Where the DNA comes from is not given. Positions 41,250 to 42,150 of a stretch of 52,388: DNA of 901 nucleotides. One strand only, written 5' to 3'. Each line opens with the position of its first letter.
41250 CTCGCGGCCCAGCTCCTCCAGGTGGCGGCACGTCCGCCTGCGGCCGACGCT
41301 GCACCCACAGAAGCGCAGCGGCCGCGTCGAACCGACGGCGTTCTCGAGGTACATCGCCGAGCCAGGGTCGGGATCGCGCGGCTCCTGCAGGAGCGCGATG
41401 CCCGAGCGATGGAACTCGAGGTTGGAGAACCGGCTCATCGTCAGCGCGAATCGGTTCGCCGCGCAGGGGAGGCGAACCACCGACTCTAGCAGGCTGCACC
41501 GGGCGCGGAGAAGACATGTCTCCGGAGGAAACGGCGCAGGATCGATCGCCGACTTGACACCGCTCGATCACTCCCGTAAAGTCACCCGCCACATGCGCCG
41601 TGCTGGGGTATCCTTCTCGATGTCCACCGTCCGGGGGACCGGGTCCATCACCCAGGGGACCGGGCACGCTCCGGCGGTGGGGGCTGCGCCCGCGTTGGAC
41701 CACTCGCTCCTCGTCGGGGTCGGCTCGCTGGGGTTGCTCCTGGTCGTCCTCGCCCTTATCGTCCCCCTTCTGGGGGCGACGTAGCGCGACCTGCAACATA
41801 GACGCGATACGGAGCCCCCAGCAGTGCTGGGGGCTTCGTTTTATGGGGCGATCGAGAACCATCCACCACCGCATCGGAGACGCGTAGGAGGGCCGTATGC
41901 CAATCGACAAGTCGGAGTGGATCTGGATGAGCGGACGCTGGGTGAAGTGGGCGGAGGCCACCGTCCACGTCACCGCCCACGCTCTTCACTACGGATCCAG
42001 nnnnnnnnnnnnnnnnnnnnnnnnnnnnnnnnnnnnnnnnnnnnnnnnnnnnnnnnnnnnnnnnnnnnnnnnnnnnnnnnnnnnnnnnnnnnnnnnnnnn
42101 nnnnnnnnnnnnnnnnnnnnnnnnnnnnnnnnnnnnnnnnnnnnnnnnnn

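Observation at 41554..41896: Candidate Leu/Val/Ile leader-peptide attenuator controlling ilvE-ilvBN-ilvC-leuA-leuCD-leuB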

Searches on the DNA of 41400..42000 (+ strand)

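Call 4: search_rna_families(source=window, start=41400, end=42000, threshold=evalue, max_evalue=10, show_alignments=3)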
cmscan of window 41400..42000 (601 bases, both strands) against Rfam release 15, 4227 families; matches with E-value up to 10: 5.
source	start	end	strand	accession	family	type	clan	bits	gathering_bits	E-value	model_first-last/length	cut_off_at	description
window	41776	41835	-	RF01405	STnc490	Gene; sRNA;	-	18.9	56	0.24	1-124/124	no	STnc490 Hfq binding RNA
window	41802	41846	+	RF00976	mir-583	Gene; miRNA;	-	16.6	80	2.1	1-62/62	no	mir-583 microRNA precursor family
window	41802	41846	-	RF00976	mir-583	Gene; miRNA;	-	15.9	80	3.3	1-62/62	no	mir-583 microRNA precursor family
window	41773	41799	+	RF01785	blv_FSE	Cis-reg; frameshift_element;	-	15.4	34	4.3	1-27/27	no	ribosomal frameshift site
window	41809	41839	-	RF02225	sX6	Gene; sRNA;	-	11.9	40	0.94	292-323/342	no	Proteobacterial sRNA sX6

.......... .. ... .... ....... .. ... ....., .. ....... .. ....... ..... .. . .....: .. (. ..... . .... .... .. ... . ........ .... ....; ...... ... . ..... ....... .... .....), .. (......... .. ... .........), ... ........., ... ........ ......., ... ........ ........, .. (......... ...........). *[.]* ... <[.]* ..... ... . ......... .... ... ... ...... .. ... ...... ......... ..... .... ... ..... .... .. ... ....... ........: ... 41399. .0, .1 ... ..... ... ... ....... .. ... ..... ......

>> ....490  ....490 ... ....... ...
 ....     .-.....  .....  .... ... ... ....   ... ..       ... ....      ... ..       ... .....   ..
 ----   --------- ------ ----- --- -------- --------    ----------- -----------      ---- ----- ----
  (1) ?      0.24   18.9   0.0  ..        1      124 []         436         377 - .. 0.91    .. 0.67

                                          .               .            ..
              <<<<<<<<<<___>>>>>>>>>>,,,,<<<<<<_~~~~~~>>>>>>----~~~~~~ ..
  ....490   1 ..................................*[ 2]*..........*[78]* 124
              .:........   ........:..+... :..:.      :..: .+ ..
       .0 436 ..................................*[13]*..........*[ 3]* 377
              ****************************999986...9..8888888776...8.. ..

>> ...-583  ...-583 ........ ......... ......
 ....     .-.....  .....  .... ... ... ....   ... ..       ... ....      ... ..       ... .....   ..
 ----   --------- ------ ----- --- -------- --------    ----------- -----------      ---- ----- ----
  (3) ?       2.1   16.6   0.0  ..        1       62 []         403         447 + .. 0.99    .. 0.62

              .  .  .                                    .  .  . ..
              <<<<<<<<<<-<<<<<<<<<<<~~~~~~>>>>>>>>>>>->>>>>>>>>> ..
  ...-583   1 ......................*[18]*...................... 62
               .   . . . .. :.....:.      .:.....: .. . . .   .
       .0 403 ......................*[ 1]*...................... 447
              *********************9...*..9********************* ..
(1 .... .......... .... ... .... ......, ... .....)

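Call 77: build_rna_model(alignment_id=A3, structure=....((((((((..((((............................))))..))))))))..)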
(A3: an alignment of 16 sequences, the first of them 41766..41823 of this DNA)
Model R1 built from alignment A3 (16 sequences, 62 columns); structure: as given.
model positions 60; base pairs 12; branch points 0; effective number of sequences 16; information 0.748 bits per position. Calibrated on 0.2 Mb of random sequence (short: E-values are rough).
structure used (alignment columns):
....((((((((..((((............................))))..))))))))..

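Call 78: search_with_rna_model(model_id=R1, sources=[window, L001, L002, L003, L004, L005, L006, L007, L008, L009, L010, L011, L012, L013, L014, L015, L016, L017, L018, L019, L020, L021, L022, L023, L024, L025, L026, L027, L028, L029, L030, L031, L032, L033, L034, L035, L036, L037, L038, L039, L040, L041, L042, L043, L044, L045, L046, L047, L048, L049, L050, L051, L052, L053, L054, L055, L056, L057, L058, L059, L060, L061, L182, L183, L184, L185, L186, L187, L188], max_evalue=1)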
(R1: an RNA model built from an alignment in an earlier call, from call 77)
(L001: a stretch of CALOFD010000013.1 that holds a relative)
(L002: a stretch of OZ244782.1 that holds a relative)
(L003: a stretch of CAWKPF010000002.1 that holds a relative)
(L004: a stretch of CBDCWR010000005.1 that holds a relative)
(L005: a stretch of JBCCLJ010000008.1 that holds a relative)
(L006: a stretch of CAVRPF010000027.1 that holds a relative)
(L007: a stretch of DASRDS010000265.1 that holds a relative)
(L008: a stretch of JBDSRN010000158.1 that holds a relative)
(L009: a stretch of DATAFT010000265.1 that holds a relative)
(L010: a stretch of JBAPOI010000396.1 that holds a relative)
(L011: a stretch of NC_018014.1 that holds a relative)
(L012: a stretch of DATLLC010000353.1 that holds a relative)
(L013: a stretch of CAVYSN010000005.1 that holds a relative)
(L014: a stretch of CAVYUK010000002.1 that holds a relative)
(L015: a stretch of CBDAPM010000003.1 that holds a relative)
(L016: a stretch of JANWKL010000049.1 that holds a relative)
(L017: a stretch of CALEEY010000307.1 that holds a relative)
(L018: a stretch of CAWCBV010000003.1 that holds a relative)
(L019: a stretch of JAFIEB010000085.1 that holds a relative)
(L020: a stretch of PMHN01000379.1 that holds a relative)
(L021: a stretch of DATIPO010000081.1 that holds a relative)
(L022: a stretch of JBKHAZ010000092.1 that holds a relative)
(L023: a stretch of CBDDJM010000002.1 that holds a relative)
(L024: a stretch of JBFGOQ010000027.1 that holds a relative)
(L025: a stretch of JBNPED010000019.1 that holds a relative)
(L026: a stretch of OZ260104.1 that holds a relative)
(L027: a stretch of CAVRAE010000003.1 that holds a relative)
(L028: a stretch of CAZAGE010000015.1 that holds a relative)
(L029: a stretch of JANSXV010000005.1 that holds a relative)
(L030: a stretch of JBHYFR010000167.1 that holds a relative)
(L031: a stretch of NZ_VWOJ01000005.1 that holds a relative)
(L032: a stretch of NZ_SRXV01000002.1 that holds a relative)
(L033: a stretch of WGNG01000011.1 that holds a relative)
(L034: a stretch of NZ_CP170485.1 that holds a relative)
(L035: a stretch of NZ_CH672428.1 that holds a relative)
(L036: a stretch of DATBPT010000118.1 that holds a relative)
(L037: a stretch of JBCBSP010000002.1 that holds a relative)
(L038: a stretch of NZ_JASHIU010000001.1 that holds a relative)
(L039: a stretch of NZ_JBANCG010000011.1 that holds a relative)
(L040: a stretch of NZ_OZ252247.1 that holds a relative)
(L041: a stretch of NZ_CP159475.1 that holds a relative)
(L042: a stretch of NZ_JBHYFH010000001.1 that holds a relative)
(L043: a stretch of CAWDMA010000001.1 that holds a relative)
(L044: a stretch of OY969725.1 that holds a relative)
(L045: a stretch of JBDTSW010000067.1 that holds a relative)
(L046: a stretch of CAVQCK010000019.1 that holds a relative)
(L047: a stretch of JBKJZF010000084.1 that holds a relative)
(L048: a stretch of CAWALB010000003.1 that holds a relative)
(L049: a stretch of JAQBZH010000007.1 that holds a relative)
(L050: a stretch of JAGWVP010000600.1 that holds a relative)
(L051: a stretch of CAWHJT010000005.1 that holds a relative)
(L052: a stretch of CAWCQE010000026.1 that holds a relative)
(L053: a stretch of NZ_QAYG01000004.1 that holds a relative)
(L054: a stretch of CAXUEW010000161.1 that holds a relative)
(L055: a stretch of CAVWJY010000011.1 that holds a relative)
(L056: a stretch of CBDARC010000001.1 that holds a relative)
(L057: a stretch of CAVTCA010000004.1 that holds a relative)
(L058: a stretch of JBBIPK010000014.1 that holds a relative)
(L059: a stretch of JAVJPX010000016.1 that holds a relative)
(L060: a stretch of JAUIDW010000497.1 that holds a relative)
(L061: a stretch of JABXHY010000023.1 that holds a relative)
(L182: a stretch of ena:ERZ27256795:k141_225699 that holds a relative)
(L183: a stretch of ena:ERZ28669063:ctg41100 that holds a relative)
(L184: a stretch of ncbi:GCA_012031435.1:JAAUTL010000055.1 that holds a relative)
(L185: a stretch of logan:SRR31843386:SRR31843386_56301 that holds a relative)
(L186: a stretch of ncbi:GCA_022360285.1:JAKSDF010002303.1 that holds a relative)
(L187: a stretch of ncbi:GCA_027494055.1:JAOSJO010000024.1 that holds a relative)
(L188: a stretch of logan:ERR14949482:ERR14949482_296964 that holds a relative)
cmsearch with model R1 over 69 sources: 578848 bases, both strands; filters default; matches with E-value up to 1: 11.
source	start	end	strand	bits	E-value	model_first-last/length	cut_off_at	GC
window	41766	41823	+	63.8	3.5e-10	1-60/60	no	0.66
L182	309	366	+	61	1.3e-09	1-60/60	no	0.71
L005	3842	3902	+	55.9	1.5e-08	1-60/60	no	0.67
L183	2880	2937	+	49.9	2.6e-07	1-60/60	no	0.62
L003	3872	3930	+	48.1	6e-07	1-60/60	no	0.66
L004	3850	3908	+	47.9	6.6e-07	1-60/60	no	0.69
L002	3891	3948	+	44.9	2.8e-06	1-60/60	no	0.66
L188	2381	2435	+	43.1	6.4e-06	1-60/60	no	0.64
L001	3871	3927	+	37.6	8.9e-05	1-60/60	no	0.61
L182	311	368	-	25.2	0.032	1-60/60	no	0.71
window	41768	41825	-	21.6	0.18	1-60/60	no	0.64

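Call 79: search_with_rna_model(model_id=R1, sources=[window, L001, L002, L003, L004, L005, L182, L183, L188, L062, L063, L064, L065, L066, L067, L068, L069, L070, L071, L072, L073, L074, L075, L076, L077, L078, L079, L080, L081, L082, L083, L084, L085, L086, L087, L088, L089, L090, L091, L092, L093, L094, L095, L096, L097, L098, L099, L100, L101, L102, L103, L104, L105, L106, L107, L108, L109, L110, L111, L112, L113, L114, L115, L116, L117, L118, L119, L120, L121, L122, L123, L124, L125, L126, L127, L128, L129, L130, L131, L132, L133, L134, L135, L136, L137, L138, L139, L140, L141, L142, L143, L144, L145, L146, L147, L148, L149, L150, L151, L152], max_evalue=0.01, make_alignment=true)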
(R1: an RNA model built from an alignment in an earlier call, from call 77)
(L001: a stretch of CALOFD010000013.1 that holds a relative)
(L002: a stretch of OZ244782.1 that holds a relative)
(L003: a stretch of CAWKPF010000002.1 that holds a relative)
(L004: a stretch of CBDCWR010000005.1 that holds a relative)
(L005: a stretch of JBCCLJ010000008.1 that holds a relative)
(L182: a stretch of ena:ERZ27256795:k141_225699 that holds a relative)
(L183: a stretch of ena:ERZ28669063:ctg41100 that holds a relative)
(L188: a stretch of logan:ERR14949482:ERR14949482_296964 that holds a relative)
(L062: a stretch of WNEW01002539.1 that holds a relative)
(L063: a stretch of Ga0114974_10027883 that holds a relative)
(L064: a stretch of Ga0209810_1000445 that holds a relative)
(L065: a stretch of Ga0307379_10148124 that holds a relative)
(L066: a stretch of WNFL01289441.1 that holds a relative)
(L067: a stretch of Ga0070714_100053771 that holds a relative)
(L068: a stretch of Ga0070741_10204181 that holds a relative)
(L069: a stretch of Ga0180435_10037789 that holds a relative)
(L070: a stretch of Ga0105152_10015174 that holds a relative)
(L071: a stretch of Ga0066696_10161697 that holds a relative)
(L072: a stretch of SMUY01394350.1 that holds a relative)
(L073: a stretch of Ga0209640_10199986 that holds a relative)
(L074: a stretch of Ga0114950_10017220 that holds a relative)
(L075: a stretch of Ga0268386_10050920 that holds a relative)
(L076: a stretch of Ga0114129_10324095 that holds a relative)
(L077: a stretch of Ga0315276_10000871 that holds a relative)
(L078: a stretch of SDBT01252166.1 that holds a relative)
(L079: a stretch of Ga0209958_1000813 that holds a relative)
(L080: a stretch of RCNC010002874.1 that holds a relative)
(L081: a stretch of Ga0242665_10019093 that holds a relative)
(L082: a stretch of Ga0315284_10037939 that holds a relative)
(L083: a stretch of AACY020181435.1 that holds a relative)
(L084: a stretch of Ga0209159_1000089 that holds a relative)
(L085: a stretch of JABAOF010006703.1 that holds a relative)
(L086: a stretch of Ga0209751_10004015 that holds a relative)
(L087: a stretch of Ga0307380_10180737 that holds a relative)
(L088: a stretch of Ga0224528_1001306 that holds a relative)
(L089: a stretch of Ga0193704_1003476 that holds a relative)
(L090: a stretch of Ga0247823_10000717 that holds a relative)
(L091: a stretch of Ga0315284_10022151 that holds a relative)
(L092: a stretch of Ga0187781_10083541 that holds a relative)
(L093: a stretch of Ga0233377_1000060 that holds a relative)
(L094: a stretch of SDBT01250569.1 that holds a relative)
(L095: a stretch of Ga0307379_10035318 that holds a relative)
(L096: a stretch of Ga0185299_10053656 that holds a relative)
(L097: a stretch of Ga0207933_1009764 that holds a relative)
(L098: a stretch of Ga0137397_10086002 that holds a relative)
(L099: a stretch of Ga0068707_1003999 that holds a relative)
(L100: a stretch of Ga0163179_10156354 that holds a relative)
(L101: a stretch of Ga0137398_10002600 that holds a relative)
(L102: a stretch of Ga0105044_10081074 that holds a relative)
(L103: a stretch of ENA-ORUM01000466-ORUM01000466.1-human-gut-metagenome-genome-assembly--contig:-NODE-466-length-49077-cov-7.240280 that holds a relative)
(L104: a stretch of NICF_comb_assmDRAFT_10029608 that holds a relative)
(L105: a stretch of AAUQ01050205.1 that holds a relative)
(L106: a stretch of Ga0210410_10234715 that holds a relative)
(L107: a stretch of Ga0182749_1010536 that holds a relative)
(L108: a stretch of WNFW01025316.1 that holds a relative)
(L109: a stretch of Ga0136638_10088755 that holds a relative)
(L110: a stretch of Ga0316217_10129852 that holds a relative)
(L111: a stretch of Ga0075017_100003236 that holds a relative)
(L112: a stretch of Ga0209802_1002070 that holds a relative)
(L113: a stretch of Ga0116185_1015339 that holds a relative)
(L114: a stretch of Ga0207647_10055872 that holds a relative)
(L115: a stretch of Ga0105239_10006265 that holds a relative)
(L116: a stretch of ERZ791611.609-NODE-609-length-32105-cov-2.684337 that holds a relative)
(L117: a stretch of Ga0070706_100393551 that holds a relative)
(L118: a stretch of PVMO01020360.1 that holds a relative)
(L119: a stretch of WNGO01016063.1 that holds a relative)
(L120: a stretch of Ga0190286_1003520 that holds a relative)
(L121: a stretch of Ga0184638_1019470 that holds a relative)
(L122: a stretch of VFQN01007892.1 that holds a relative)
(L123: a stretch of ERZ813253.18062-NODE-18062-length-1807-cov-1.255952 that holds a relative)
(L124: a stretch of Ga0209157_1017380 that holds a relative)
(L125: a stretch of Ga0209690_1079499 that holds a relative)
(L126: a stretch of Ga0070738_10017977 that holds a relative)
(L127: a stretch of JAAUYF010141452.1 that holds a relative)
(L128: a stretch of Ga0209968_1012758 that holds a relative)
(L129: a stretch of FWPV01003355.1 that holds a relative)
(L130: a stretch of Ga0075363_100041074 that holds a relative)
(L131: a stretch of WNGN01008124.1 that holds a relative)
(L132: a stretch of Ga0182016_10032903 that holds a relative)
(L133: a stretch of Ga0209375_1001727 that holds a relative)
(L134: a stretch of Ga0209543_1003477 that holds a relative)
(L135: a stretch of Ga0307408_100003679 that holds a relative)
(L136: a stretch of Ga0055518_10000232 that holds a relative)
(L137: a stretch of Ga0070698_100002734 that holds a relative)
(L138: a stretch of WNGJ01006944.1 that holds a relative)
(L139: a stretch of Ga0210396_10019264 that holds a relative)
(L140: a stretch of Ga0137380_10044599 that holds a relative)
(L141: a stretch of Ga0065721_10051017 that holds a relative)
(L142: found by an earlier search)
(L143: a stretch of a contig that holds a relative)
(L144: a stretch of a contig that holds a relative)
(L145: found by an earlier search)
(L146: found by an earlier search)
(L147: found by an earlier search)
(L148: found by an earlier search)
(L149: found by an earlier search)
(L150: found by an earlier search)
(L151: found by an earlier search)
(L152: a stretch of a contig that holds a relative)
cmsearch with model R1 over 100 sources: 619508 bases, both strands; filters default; matches with E-value up to 0.01: 16.
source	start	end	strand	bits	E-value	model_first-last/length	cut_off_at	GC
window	41766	41823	+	63.8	3.7e-10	1-60/60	no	0.66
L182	309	366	+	61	1.4e-09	1-60/60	no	0.71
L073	434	491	+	59.4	3.1e-09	1-60/60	no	0.69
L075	401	458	+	56.9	9.8e-09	1-60/60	no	0.74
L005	3842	3902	+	55.9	1.6e-08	1-60/60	no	0.67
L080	7106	7165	+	49.9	2.8e-07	1-60/60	no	0.65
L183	2880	2937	+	49.9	2.8e-07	1-60/60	no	0.62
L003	3872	3930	+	48.1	6.4e-07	1-60/60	no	0.66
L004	3850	3908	+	47.9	7.1e-07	1-60/60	no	0.69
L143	177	237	+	46.2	1.6e-06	1-60/60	no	0.67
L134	9388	9446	+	45.9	1.9e-06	1-60/60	no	0.66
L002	3891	3948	+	44.9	2.9e-06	1-60/60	no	0.66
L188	2381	2435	+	43.1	6.9e-06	1-60/60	no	0.64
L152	1281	1341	+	38.5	6.1e-05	1-60/60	no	0.66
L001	3871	3927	+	37.6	9.5e-05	1-60/60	no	0.61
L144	2229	2285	-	35.5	0.00025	1-60/60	no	0.72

Alignment A4: 16 matches aligned to the model, 62 columns, each read 5' to 3' on its own strand. Consensus structure (alignment columns), stored with it:
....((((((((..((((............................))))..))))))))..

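Call 83: search_rna_families(sources=[L143, L080, L112, L064, L187], threshold=gathering)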
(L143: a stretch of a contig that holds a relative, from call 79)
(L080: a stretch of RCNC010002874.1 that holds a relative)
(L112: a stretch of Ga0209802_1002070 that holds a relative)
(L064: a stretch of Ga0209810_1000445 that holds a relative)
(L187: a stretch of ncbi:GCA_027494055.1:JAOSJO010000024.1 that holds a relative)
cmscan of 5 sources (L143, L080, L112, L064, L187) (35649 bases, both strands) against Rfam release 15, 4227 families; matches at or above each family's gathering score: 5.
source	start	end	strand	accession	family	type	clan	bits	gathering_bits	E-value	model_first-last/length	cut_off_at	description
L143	343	515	+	RF02001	group-II-D1D4-3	Intron;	CL00102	135.7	32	4e-28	1-170/170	no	Group II catalytic intron D1-D4-3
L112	4608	4680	-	RF00005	tRNA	Gene; tRNA;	CL00001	66.4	29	1.7e-12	1-71/71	no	tRNA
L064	194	266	+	RF00005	tRNA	Gene; tRNA;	CL00001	66.4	29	1.7e-12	1-71/71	no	tRNA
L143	557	638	+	RF01998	group-II-D1D4-1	Intron;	CL00102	64.3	35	1.7e-09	1-84/84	no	Group II catalytic intron D1-D4-1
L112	13876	13975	-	RF00169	Bacteria_small_SRP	Gene;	CL00003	52.1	40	9.6e-09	1-97/97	no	Bacterial small signal recognition particle RNA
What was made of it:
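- On Curated leader families (Rfam Leu_leader and other leader and cis-regulatory models; NCBIfam and Pfam leader-peptide models): No Rfam leader or cis-regulatory family matched in L080, L143, L112, L064 or L187; the only hits there were tRNA, SRP RNA and group II intron domains (call 83).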

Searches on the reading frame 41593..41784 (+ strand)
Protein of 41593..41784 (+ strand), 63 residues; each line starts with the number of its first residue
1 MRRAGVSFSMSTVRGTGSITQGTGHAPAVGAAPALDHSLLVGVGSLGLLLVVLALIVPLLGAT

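Call 23: search_protein_families(library=ncbifam, proteins=[window:41593-41781:+], max_evalue=10)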
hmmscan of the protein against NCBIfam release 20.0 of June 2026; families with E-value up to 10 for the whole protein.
seq(63 aa): 0 families

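Call 24: search_protein_families(library=pfam, proteins=[window:41593-41781:+], max_evalue=10)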
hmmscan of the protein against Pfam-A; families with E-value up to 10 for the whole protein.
seq(63 aa): 1 family
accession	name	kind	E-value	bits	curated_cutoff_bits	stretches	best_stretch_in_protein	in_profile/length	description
PF25259.1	DUF7860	-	0.023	15.4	27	1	16-57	25-66/75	Family of unknown function (DUF7860)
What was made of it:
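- No Pfam or NCBIfam match (calls 23, 24).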

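Call 40: find_encoding_contigs(protein=window:41593-41784:+, flank=1000, max_places=4)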
Protein window:41593-41784:+ (63 aa): no gene with exactly this product is on record in the collection.

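Call 84: find_homologous_proteins(query=window:41593-41781:+, max_evalue=10)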
Query seq(63 aa) (63 aa): 2 proteins with E <= 10 among 23 candidates.
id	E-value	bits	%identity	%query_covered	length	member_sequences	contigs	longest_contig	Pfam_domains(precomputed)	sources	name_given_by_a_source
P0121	7.7e-23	97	100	86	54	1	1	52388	-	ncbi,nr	ncbi:MAG TPA: hypothetical protein VMS86_08885 [Thermoanaerobaculia bacterium]|nr:hypothetical prote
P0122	1.8e+0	27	-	-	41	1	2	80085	-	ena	-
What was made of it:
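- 41593..41784 (+): Leader ORF: 63 codons plus TAG. The likely start is ATG 41593, 10 nt after the -10 box, with no Shine-Dalgarno. NCBI calls the ORF from ATG 41620 (call 84).
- Tried and rejected: It returned only the window's own 54-aa annotation and one 41-aa relative (call 84).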

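Call 86: find_encoding_contigs(protein=P0122, flank=3000, max_places=2)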
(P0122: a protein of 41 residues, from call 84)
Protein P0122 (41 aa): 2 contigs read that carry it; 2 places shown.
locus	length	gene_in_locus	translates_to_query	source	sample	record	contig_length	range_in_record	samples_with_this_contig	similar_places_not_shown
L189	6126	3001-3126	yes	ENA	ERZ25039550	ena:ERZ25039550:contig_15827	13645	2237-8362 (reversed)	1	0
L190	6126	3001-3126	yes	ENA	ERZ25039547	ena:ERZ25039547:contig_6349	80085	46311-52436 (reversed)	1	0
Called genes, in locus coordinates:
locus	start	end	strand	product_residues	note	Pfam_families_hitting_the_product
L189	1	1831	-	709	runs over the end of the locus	PF00176:SNF2-rel_dom, PF04851:ResIII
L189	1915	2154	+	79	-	-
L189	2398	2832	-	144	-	PF00571:CBS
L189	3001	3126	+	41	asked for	-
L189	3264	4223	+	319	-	PF01063:Aminotran_4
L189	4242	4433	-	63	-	-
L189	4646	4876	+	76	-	-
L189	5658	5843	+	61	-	PF02775:TPP_enzyme_C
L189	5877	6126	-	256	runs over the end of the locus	-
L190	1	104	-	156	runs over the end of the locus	PF00176:SNF2-rel_dom (weak)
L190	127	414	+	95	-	-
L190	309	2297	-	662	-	PF00176:SNF2-rel_dom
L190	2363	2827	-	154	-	PF00571:CBS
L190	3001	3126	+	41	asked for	-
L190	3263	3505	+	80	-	-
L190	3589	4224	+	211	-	PF01063:Aminotran_4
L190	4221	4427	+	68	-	-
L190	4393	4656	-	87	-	-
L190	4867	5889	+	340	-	PF00205:TPP_enzyme_M, PF02775:TPP_enzyme_C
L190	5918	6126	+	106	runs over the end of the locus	PF01842:ACT, PF22629:ACT_AHAS_ss, PF13710:ACT_5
